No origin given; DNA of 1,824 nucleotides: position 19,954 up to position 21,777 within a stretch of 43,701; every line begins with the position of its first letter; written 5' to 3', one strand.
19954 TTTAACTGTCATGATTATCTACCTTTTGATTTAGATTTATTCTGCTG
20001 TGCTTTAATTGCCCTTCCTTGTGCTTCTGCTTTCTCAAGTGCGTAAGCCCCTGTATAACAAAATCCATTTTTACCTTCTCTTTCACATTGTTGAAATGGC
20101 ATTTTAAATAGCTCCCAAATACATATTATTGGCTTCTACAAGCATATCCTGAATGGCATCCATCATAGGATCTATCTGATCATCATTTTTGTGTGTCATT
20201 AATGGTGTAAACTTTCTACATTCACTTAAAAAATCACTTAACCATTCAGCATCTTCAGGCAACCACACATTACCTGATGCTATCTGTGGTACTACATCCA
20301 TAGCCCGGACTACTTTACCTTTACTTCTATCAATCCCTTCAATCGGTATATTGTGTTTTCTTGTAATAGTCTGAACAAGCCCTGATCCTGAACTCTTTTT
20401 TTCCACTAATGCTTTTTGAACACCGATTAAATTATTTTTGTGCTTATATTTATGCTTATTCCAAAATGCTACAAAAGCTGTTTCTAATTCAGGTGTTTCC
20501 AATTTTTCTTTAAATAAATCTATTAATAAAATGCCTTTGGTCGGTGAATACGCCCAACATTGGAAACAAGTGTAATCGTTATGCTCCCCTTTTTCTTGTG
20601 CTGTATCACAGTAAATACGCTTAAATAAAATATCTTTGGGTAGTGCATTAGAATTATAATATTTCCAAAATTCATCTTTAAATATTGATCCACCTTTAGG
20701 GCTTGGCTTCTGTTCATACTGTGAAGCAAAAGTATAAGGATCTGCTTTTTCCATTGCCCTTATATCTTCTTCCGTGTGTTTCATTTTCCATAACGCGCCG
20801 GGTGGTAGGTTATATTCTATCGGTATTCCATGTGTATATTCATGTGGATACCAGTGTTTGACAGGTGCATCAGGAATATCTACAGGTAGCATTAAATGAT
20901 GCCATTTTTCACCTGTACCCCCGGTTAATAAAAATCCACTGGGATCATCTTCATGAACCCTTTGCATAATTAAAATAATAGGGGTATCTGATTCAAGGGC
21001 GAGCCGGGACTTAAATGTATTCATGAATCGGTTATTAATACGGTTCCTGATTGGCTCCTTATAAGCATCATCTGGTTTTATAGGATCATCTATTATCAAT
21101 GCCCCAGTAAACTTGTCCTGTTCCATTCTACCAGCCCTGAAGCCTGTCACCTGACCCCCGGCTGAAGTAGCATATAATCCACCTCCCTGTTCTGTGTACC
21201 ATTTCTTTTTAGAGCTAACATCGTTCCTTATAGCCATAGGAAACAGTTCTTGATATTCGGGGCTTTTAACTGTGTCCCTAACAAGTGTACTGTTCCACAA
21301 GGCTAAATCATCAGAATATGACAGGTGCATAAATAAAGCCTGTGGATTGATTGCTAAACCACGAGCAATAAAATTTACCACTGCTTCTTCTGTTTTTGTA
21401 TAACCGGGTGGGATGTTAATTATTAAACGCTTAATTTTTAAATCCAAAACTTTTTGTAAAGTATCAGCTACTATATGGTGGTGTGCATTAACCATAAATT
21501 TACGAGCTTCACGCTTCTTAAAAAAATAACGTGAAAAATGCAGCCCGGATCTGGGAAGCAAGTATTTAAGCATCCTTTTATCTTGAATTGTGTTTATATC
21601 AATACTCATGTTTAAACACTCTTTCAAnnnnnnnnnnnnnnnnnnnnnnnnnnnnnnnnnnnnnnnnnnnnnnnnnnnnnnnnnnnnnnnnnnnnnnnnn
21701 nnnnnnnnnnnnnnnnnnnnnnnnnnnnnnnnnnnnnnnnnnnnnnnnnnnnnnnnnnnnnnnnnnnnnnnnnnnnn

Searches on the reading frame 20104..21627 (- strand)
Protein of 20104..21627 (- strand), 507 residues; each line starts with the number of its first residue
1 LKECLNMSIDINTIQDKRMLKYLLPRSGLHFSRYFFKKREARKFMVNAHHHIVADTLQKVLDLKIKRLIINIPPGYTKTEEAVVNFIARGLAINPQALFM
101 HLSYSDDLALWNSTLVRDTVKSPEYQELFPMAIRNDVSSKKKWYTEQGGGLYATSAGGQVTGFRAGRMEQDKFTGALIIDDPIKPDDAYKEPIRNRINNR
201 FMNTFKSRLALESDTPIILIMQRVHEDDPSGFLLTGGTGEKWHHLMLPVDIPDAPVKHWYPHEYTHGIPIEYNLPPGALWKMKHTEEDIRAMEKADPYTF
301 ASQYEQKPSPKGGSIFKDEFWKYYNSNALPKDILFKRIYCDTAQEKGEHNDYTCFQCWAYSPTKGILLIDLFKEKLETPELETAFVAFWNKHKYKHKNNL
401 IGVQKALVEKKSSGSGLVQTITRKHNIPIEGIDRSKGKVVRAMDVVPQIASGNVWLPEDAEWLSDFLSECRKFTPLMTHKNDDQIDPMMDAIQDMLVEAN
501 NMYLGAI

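Call 20: search_dna_similar(query=window:20104-21627:-, collection=phages, mode=protein, max_rows=15)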
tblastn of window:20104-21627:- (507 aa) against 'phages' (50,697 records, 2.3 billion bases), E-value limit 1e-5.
Records with a match: 1990; places in all: 2028; records where one place covers at least 80% of the query: 1388.
Best place of each record, by identity: <60% 1990.
By first word of the organism name: Klebsiella 446; Escherichia 340; Microbacterium 186; Mycobacterium 127; Vibrio 102; Gordonia 52; Acinetobacter 51; Bacteriophage 46; Helicobacter 41; Caulobacter 38; and 87 more.
By host as written in the record: - 219; Klebsiella pneumoniae 197; Escherichia coli 95; Mycobacterium smegmatis mc2 155 74; Microbacterium foliorum NRRL B-24224 SEA 72; Microbacterium foliorum NRRL B-24224 66; Escherichia coli DSM 12242 43; Escherichia coli K-12 MG1655 35; and 487 more.
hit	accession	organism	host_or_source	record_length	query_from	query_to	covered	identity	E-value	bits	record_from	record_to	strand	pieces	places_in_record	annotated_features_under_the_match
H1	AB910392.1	Pseudomonas phage KPP23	Pseduomonas aeruginosa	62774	5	498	97%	59.9%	0e+0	632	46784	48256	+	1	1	putative terminase | hypothetical protein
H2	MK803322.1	Pseudomonas phage RSP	Pseudomonas aeruginosa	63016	5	498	97%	59.7%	0e+0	633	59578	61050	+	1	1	putative terminase | hypothetical protein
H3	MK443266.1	Pseudomonas phage RSP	Pseudomonas aeruginosa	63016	5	498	97%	59.7%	0e+0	633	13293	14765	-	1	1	record has no annotation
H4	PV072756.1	Burkholderia phage vB_PL1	Burkholderia sp.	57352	6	504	98%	46.6%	5e-137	442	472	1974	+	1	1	terminase large subunit | terminase small subunit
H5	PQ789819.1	Burkholderia phage vB_E192a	Burkholderia sp.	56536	11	502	97%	46.2%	1e-133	432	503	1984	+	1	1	terminase large subunit | terminase small subunit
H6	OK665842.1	Burkholderia phage BgManors32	Burkholderia gladioli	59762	11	504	97%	45.8%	1e-134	436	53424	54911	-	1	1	terminase large subunit | hypothetical protein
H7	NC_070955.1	Burkholderia phage BgManors32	Burkholderia gladioli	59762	11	504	97%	45.8%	1e-134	436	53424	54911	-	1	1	terminase large subunit | hypothetical protein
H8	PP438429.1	Synechococcus phage Ssp-JY39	Synechococcus sp.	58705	27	495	93%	44.4%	9e-111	367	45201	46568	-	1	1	putative terminase large subunit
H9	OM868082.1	Synechococcus phage Yong-M2-251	Synechococcus sp. PCC 7002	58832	27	495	93%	44.4%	9e-111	367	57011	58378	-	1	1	terminase large subunit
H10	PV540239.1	Klebsiella phage BUCT791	Klebsiella pneumoniae K4069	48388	1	496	98%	41.6%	1e-109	363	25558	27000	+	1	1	terminase large subunit | terminase small subunit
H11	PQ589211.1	Klebsiella phage vB_KpnM_JYSS3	Klebsiella pneumoniae 21AA2216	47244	1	496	98%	41.6%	1e-109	363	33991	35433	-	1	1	none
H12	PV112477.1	Klebsiella phage LPKP33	Klebsiella pneumoniae LKP485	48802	8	496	96%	42.0%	6e-109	362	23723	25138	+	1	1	hypothetical protein (x2)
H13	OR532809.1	Klebsiella phage RCIP0015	Klebsiella pneumoniae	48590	9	496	96%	42.1%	7e-110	364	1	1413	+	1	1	hypothetical protein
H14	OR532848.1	Klebsiella phage RCIP0054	Klebsiella pneumoniae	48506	9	496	96%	42.1%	8e-110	364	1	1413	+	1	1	hypothetical protein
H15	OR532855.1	Klebsiella phage RCIP0061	Klebsiella pneumoniae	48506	9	496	96%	42.1%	8e-110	364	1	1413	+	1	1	hypothetical protein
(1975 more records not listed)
